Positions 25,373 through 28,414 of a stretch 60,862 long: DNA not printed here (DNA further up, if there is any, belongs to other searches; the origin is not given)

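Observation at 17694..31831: Uncharacterised multi-component polysaccharide capture/import module: SBP + NHL-TPR-Yip1 + DUF5696-like + two permease pairs + giant SBP, with a GH10 xylanase embedded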

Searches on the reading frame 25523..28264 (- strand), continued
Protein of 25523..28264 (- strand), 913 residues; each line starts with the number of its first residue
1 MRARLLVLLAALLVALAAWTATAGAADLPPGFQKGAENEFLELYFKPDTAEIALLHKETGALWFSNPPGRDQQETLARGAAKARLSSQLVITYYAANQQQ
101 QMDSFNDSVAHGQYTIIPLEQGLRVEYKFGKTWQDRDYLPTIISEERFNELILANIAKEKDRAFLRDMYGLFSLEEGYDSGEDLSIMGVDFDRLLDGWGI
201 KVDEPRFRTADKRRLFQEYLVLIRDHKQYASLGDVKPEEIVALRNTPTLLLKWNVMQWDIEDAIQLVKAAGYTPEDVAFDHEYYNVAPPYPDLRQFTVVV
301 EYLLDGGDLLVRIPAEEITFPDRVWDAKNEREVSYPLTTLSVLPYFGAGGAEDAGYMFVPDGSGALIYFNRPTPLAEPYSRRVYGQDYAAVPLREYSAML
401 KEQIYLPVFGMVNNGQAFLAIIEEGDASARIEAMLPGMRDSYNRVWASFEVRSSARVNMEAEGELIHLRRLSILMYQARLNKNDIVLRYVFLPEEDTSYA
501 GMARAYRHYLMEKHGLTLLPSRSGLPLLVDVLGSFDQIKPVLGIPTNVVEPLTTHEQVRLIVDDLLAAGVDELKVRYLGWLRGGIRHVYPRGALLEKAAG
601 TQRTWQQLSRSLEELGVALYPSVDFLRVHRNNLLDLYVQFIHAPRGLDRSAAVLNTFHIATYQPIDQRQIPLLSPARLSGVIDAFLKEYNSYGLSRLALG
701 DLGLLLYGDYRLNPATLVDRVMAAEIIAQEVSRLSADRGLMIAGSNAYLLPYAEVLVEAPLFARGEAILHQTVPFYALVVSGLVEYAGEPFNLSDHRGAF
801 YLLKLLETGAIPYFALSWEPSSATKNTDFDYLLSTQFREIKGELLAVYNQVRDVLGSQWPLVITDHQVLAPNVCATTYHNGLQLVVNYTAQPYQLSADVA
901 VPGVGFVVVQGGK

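Call 36: search_protein_families(library=pfam, alignment_id=A2, max_evalue=0.00001)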
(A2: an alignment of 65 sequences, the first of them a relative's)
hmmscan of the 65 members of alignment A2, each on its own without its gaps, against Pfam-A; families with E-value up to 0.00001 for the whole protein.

A. member 1, L001:5807-7147:+ (447 aa): 1 family
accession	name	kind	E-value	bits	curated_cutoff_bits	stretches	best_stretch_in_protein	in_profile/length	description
PF17189.10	Glyco_hydro_30C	-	1.4e-06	28.8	22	1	355-441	3-64/65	Glycosyl hydrolase family 30 beta sandwich domain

B. families by the number of members that match (of 65 scanned): 92 families (the first 25 are shown)
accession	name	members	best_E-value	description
PF02156.21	Glyco_hydro_26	4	4.5e-89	Glycosyl hydrolase family 26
PF13229.12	Beta_helix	4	2.3e-15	Right handed beta helix region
PF13385.13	Laminin_G_3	3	1.4e-32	Concanavalin A-like lectin/glucanases superfamily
PF16990.11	CBM_35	3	1.2e-23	Carbohydrate binding module (family 35)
PF12833.13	HTH_18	3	4.8e-22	Helix-turn-helix domain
PF00165.29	HTH_AraC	3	1.4e-18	Bacterial regulatory helix-turn-helix proteins, AraC family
PF05048.19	NosD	3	1.1e-09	Periplasmic copper-binding protein (NosD)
PF22124.2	Glyco_hydro_95_cat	2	4.1e-177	Glycosyl hydrolase family 95 catalytic domain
PF02449.21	Glyco_hydro_42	2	1e-110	Beta-galactosidase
PF13561.12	adh_short_C2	2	1.9e-54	Enoyl-(Acyl carrier protein) reductase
PF00106.31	adh_short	2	1.9e-46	short chain dehydrogenase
PF11975.13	Glyco_hydro_4C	2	3.5e-44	Family 4 glycosyl hydrolase C-terminal domain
PF18438.7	Glyco_hydro_38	2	1.5e-38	Glycosyl hydrolases family 38 C-terminal domain 1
PF02056.22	Glyco_hydro_4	2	8.2e-37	Family 4 glycosyl hydrolase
PF01074.27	Glyco_hydro_38N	2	1.4e-34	Glycosyl hydrolases family 38 N-terminal domain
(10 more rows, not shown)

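Call 37: fold_search(model_id=the predicted structure, library=pdb)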
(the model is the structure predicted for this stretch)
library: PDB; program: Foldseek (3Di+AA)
matches with E <= 10: 1235; with E <= 0.001: 504
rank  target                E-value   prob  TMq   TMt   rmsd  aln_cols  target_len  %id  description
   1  5opq_A                2.6e-27  1.00  0.52  0.69   8.4       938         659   11  A 3,6-anhydro-D-galactosidase produced by Zobellia galactanivorans. This is an exo-lytic enzyme that hydrolyzes termin (released 2017-11-29)
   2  8rzk_A                1.3e-26  1.00  0.52  0.69   6.5       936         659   10  The Michaelis complex of ZgGH129 D486N from Zobellia galactanivorans with neo-b/k-oligo-carrageenan tetrasaccharide (b (released 2024-07-31)
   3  5opq_D                2.3e-26  1.00  0.52  0.70   6.7       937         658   10  A 3,6-anhydro-D-galactosidase produced by Zobellia galactanivorans. This is an exo-lytic enzyme that hydrolyzes termin (released 2017-11-29)
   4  5wzn_A                8.5e-23  1.00  0.52  0.73   8.7       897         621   13  Alpha-N-acetylgalactosaminidase NagBb from Bifidobacterium bifidum - GalNAc complex (released 2017-06-07)
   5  5wzq_A                1.9e-22  1.00  0.49  0.70   9.1       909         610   13  Alpha-N-acetylgalactosaminidase NagBb from Bifidobacterium bifidum - quadruple mutant (released 2017-06-07)
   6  5wzr_A                2.7e-22  1.00  0.51  0.70   8.9       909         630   13  Alpha-N-acetylgalactosaminidase NagBb from Bifidobacterium bifidum - Gal-NHAc-DNJ complex (released 2017-06-07)
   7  5wzp_B                3.1e-22  1.00  0.50  0.73   8.1       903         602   13  Alpha-N-acetylgalactosaminidase NagBb from Bifidobacterium bifidum - ligand free (released 2017-06-07)
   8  5wzp_A                1.3e-21  1.00  0.50  0.72   7.8       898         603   12  Alpha-N-acetylgalactosaminidase NagBb from Bifidobacterium bifidum - ligand free (released 2017-06-07)
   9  5wzr_B                2.1e-21  1.00  0.51  0.71   8.6       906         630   13  Alpha-N-acetylgalactosaminidase NagBb from Bifidobacterium bifidum - Gal-NHAc-DNJ complex (released 2017-06-07)
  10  5wzn_B                5.1e-21  1.00  0.51  0.72   8.7       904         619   13  Alpha-N-acetylgalactosaminidase NagBb from Bifidobacterium bifidum - GalNAc complex (released 2017-06-07)
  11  5wzq_B                8.5e-21  1.00  0.51  0.73   8.5       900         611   12  Alpha-N-acetylgalactosaminidase NagBb from Bifidobacterium bifidum - quadruple mutant (released 2017-06-07)
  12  6qev_B                4.7e-14  1.00  0.40  0.29  10.8       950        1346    7  EngBF DARPin Fusion 4b B6 (released 2019-11-06)
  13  6sh9_B                4.9e-14  1.00  0.41  0.30  10.4       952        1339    7  EngBF DARPin Fusion 4b D12 (released 2019-11-06)
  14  6qfk_A                1.5e-13  1.00  0.40  0.29  10.5       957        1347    7  EngBF DARPin Fusion 4b G10 (released 2019-11-06)
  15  8k1a_A                3.3e-13  1.00  0.35  0.42   9.8       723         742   10  the wild-typed alpha-galactosidase 5 (released 2024-07-17)
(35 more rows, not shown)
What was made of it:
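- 25523..28264 (-): DUF5696 protein, 913 aa: N-terminal signal or anchor helix, beta-sandwich with a helical insert, (beta/alpha)8 barrel and a C-terminal beta-sandwich. This is a GH129-like glycosidase fold. Foldseek finds DagB 5opq at E=3e-27 (TM 0.69 on target) and NagBb 5wzn at E=9e-23 (TM 0.73), followed by GH101, GH36 and GH31 (call 37).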

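Call 38: search_solved_structures(query=A1, max_evalue=10, show_alignments=5)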
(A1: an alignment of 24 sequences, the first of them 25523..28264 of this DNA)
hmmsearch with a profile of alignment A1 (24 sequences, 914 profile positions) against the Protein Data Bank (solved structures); distinct sequences matched with E-value up to 10: 6.
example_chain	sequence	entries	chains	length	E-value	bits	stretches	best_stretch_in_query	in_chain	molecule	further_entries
5opq_A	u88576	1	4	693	1.3e-07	33.2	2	6-72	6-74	3,6-anhydro-D-galactosidase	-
8rzk_A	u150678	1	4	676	1.7e-06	29.6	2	475-612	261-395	Conserved hypothetical periplasmic protein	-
8rzg_A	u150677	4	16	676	1.7e-06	29.6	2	475-612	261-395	Conserved hypothetical periplasmic protein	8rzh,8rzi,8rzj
5wzn_A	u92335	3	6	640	0.0003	22.1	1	486-616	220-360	Alpha-N-acetylgalactosaminidase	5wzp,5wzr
5wzq_A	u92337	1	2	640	0.00046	21.5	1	486-616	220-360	Alpha-N-acetylgalactosaminidase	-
3x37_A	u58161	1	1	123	0.65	11.1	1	116-171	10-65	ZYRO0C14696p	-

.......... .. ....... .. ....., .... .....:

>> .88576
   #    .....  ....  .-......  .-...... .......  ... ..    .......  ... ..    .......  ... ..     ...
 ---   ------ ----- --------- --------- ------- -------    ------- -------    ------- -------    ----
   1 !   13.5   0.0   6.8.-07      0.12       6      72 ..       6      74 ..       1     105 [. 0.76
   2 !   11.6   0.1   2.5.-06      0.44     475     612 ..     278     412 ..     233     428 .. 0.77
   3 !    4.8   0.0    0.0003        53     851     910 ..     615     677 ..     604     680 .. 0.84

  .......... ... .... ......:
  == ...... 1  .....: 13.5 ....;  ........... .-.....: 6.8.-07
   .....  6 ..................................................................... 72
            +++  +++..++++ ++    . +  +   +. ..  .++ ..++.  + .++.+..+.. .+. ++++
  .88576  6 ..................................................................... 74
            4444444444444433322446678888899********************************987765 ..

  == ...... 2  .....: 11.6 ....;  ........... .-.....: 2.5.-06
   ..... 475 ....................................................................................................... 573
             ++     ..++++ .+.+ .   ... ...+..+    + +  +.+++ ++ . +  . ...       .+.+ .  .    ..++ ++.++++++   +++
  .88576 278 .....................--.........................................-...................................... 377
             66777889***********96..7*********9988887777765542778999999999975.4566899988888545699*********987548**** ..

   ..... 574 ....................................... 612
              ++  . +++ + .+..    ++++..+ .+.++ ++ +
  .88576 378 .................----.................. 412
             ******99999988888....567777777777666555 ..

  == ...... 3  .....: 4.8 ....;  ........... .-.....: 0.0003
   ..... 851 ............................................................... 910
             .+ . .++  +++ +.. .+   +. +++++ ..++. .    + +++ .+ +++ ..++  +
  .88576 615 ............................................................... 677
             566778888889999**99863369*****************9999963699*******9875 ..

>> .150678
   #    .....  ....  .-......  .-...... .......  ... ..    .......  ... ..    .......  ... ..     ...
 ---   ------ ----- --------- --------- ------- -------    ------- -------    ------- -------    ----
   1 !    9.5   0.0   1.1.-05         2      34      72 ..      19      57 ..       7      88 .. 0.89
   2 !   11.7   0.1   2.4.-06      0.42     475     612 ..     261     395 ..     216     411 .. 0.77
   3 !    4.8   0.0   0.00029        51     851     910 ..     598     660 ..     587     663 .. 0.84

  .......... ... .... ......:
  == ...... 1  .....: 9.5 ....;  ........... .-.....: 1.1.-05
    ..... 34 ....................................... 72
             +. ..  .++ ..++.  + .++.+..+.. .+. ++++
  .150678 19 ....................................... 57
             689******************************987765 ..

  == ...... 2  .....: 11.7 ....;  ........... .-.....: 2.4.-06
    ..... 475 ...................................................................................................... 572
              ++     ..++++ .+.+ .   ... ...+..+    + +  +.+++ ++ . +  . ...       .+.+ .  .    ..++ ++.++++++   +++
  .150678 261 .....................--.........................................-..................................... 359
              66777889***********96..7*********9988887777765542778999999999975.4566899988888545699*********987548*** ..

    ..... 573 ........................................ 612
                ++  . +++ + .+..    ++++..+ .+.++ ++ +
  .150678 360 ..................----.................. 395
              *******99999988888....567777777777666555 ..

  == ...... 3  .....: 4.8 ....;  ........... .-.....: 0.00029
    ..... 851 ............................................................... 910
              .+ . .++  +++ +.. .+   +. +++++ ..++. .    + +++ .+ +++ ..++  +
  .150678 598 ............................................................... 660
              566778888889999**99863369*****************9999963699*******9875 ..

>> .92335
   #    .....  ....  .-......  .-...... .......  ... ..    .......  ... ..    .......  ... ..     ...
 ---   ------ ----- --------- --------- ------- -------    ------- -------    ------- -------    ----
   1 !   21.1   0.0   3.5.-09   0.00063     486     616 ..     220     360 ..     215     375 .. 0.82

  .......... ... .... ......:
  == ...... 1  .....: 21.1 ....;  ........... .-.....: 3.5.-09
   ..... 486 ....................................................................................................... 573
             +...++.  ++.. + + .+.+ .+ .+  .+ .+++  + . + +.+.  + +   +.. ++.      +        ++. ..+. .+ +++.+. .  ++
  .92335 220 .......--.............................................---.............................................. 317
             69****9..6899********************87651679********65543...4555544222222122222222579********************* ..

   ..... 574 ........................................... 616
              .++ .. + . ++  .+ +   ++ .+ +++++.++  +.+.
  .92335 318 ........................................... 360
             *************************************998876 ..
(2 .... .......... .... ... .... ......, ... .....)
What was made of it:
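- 25523..28264 (-): A profile of the family finds only these two GH129-type proteins in the PDB, E=1e-7 and 3e-4 (call 38).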

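Call 57: search_protein_families(library=pfam, alignment_id=A4, max_evalue=0.00001)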
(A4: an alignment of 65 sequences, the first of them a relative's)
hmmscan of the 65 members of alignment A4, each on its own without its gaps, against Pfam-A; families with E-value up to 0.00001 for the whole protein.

A. member 1, L044:16054-18684:+ (877 aa): 5 families
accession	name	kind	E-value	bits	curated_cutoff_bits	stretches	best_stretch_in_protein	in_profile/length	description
PF22666.2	Glyco_hydro_2_N2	-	2.4e-63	213.6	27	1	35-212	1-167/167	Glycosyl hydrolase 2 galactose-binding domain-like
PF17786.7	Mannosidase_ig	-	1.7e-16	61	23.4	1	695-779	2-87/91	Mannosidase Ig/CBM-like domain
PF17753.7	Ig_mannosidase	-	1.9e-16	60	22.6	1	787-849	2-61/81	Ig-fold domain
PF00703.27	Glyco_hydro_2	-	5e-09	37.3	23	1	223-326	2-109/109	Glycosyl hydrolases family 2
PF02837.24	Glyco_hydro_2_N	-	3.8e-06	27.4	28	0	86-150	69-132/169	Glycosyl hydrolases family 2, sugar binding domain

B. families by the number of members that match (of 65 scanned): 67 families (the first 25 are shown)
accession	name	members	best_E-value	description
PF02156.21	Glyco_hydro_26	8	6.5e-85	Glycosyl hydrolase family 26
PF13377.12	Peripla_BP_3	8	1.1e-43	Periplasmic binding protein-like domain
PF00532.27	Peripla_BP_1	8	7.1e-23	Periplasmic binding proteins and sugar binding domain of LacI family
PF04616.20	Glyco_hydro_43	7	3.9e-34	Glycosyl hydrolases family 43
PF00356.27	LacI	6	3.4e-17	Bacterial regulatory proteins, lacI family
PF13407.12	Peripla_BP_4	6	1.5e-08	Periplasmic binding protein domain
PF12833.13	HTH_18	4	4.5e-23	Helix-turn-helix domain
PF00165.29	HTH_AraC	4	4.2e-19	Bacterial regulatory helix-turn-helix proteins, AraC family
PF07745.19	Glyco_hydro_53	3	4.6e-117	Glycosyl hydrolase family 53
PF01301.25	Glyco_hydro_35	2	8.3e-121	Glycosyl hydrolases family 35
PF01074.27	Glyco_hydro_38N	2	1.6e-73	Glycosyl hydrolases family 38 N-terminal domain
PF22666.2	Glyco_hydro_2_N2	2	4.2e-66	Glycosyl hydrolase 2 galactose-binding domain-like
PF07748.19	Glyco_hydro_38C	2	9.3e-51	Glycosyl hydrolases family 38 C-terminal domain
PF11790.14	Glyco_hydro_cc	2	1.3e-49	Glycosyl hydrolase catalytic core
PF21467.3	BetaGal_gal-bd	2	4.6e-26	Beta-galactosidase, galactose-binding domain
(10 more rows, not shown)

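Call 67: search_protein_families(library=pfam, proteins=[window:25523-28264:-], max_evalue=5)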
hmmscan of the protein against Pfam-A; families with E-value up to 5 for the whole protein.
window:25523-28264:- (913 aa): 2 families
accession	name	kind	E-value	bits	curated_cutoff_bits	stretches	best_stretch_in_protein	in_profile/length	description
PF18952.6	DUF5696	-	2.4e-166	555.3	25.6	1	275-903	2-609/612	Family of unknown function (DUF5696)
PF09769.14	ApoO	-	0.22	11.9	31.4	1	69-119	9-59/131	Apolipoprotein O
